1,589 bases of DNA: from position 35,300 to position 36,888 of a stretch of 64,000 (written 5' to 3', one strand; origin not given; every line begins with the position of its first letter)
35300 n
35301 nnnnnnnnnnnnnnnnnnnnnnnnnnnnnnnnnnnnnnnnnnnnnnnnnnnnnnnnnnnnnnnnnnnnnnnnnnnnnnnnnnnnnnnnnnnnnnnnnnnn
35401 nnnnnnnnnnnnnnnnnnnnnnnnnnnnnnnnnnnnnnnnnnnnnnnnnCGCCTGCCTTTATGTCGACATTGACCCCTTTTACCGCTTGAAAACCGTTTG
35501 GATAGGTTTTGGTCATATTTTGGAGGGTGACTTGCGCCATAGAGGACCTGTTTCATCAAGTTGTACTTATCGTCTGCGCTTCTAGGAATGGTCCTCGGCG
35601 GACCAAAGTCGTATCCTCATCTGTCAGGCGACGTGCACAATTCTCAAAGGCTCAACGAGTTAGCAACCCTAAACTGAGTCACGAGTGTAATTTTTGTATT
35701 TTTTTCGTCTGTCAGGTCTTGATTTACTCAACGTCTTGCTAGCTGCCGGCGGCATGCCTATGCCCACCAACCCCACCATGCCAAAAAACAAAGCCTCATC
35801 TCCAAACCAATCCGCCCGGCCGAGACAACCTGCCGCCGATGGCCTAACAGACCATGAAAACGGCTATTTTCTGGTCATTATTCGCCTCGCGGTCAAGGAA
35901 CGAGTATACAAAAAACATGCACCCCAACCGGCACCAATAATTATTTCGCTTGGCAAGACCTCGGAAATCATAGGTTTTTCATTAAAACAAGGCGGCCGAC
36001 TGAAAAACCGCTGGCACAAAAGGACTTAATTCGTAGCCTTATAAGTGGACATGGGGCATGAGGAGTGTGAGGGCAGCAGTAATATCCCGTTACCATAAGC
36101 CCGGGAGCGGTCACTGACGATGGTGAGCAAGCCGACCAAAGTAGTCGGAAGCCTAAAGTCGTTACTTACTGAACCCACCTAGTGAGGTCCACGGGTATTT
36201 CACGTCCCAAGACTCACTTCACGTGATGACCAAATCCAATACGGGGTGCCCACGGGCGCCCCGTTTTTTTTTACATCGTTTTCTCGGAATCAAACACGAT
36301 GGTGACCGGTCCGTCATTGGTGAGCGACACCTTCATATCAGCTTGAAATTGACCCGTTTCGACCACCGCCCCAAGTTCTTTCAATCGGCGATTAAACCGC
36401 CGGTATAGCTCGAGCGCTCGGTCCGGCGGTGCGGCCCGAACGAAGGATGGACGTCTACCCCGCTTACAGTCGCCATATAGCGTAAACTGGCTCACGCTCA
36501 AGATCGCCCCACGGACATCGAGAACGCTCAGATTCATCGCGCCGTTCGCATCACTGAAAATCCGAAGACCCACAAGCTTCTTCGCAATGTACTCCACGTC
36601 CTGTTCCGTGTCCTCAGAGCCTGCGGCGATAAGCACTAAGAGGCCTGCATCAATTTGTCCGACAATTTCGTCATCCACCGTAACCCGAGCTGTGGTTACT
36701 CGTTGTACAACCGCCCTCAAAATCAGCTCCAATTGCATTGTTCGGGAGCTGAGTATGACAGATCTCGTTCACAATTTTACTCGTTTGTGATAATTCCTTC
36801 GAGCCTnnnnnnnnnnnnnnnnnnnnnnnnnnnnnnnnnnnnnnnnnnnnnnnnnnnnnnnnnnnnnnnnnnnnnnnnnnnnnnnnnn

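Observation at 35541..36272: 730-bp coding-poor gap ending in a strong bidirectional terminator: candidate small RNA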

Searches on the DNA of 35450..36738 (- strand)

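Call 4: search_rna_families(source=window, start=35450, end=36350, threshold=evalue, max_evalue=10, show_alignments=5)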
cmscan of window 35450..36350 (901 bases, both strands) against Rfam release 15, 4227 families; matches with E-value up to 10: 2.
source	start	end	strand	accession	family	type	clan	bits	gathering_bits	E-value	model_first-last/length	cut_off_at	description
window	36087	36195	+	RF00013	6S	Gene;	-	45.5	46.4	8.7e-08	41-146/187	no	6S / SsrS RNA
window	36129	36166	+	RF02824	LPR10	Gene; sRNA;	-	18.9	69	1.3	1-94/94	no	Legionella RNA 10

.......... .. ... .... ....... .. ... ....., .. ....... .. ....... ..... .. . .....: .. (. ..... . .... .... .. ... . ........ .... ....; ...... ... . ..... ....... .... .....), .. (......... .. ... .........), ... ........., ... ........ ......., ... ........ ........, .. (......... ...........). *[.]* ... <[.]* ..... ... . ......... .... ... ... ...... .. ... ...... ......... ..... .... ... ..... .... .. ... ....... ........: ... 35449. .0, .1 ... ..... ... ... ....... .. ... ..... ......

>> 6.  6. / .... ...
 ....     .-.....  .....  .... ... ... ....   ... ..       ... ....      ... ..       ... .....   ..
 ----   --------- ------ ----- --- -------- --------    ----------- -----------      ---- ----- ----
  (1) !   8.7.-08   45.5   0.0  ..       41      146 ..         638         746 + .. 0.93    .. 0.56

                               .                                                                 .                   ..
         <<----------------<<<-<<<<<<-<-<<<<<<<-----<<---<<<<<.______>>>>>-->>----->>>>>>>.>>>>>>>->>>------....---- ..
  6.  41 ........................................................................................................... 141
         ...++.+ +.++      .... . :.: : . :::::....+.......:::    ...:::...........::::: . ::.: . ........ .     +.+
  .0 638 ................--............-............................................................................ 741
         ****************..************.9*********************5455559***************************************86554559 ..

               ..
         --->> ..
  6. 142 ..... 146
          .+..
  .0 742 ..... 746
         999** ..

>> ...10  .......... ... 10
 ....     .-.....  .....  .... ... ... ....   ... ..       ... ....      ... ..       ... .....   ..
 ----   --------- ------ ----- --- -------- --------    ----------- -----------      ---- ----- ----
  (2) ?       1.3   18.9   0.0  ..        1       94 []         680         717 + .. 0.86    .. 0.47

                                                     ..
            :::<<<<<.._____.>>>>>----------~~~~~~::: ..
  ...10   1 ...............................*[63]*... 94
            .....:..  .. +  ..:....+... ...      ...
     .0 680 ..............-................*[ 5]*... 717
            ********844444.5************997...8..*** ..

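Call 25: search_rna_families(source=window, start=36040, end=36245, threshold=evalue, max_evalue=10, show_alignments=3)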
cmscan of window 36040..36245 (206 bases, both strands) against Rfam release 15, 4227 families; matches with E-value up to 10: 5.
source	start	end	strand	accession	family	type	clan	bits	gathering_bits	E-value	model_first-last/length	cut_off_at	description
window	36087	36195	+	RF00013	6S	Gene;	-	45.5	46.4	2e-08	41-146/187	no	6S / SsrS RNA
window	36129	36166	+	RF02824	LPR10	Gene; sRNA;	-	18.9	69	0.3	1-94/94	no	Legionella RNA 10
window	36042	36135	+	RF01881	Xist_exon4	Gene; lncRNA;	-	13.1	100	0.85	62-126/126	no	X-chromosome inactivation gene exon 4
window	36047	36072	+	RF01276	sR53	Gene; snRNA; snoRNA; CD-box;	-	10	49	3.9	37-60/60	no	Small nucleolar RNA sR53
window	36048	36098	+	RF02087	Yar_3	Gene; lncRNA;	-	8.7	50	5.7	1-67/67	no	Yellow-achaete intergenic RNA conserved region 3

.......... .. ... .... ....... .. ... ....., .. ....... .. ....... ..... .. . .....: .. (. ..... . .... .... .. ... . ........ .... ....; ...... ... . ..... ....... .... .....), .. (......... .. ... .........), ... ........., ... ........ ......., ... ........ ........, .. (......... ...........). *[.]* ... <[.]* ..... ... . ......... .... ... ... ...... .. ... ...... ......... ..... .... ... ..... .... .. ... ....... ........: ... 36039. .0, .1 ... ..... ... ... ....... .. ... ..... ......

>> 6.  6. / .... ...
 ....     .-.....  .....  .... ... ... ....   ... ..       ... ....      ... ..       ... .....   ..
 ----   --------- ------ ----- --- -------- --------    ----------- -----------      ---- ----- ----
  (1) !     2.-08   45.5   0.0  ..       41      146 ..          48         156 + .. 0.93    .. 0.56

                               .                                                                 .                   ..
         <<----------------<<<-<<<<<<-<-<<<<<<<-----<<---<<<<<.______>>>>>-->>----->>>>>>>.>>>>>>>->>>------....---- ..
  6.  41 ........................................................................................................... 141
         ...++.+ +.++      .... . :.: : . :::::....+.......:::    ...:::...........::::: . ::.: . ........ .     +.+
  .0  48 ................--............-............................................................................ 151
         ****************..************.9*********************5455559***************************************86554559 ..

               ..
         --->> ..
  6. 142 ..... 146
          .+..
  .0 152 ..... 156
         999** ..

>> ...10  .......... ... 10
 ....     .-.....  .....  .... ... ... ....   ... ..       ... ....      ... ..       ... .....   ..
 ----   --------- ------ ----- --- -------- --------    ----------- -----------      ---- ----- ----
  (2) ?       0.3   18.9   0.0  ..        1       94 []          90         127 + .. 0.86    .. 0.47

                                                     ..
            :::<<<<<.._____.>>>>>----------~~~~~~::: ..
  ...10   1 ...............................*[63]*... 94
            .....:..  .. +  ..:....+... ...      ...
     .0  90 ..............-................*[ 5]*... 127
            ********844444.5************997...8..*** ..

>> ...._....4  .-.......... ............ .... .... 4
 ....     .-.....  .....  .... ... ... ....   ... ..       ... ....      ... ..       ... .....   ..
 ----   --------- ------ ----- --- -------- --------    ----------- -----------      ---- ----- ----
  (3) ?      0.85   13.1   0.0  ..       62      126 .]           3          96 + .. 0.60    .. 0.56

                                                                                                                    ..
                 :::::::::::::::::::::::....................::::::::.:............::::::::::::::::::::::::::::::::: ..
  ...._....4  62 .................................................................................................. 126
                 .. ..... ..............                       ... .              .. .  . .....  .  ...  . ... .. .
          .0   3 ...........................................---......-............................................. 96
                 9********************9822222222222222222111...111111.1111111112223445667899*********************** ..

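Call 57: search_rna_families(sources=[L064, L049, L013, L004, L006, L038, L061, L063, L079, L062, L025, L035, L044, L054, L074, L055, L046, L029, L010, L043], threshold=gathering)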
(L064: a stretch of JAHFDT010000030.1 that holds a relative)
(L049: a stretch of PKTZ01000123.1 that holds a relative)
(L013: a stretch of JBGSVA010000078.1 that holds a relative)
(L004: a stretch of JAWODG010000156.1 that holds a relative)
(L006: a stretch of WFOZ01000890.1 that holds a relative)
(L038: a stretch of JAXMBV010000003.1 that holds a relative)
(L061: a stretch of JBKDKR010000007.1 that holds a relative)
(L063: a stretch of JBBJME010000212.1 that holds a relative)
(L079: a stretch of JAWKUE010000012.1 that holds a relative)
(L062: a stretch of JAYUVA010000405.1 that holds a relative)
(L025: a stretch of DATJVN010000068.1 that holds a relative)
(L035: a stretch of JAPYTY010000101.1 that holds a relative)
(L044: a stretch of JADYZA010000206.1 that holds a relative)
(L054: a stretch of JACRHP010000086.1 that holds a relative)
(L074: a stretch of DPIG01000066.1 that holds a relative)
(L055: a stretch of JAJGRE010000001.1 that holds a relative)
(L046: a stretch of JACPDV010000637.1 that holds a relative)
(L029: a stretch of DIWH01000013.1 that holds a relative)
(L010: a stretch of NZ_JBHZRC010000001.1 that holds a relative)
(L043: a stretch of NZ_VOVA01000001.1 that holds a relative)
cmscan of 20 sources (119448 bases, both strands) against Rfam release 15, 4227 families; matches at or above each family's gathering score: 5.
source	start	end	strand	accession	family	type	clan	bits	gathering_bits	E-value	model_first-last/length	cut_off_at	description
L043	4204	4434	+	RF00230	T-box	Cis-reg; leader;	-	128.9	93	5.2e-28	1-219/219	no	T-box leader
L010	5361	5607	+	RF00230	T-box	Cis-reg; leader;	-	122.6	93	2.1e-26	1-219/219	no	T-box leader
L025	1292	1365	-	RF00005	tRNA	Gene; tRNA;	CL00001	75.4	29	1.9e-14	1-71/71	no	tRNA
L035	162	207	+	RF01687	Acido-Lenti-1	Gene; sRNA;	-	62.7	37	1.7e-11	1-46/46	no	Acido-Lenti-1 RNA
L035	10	55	-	RF01687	Acido-Lenti-1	Gene; sRNA;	-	55.5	37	1.6e-09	1-46/46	no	Acido-Lenti-1 RNA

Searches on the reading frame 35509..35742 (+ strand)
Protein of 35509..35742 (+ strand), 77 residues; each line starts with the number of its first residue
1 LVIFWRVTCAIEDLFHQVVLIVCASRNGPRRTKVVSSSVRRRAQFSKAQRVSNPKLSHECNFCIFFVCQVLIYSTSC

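Call 10: search_protein_families(library=pfam, proteins=[window:35509-35742:+], max_evalue=0.01)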
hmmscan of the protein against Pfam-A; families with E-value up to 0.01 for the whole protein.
window:35509-35742:+ (77 aa): 0 families
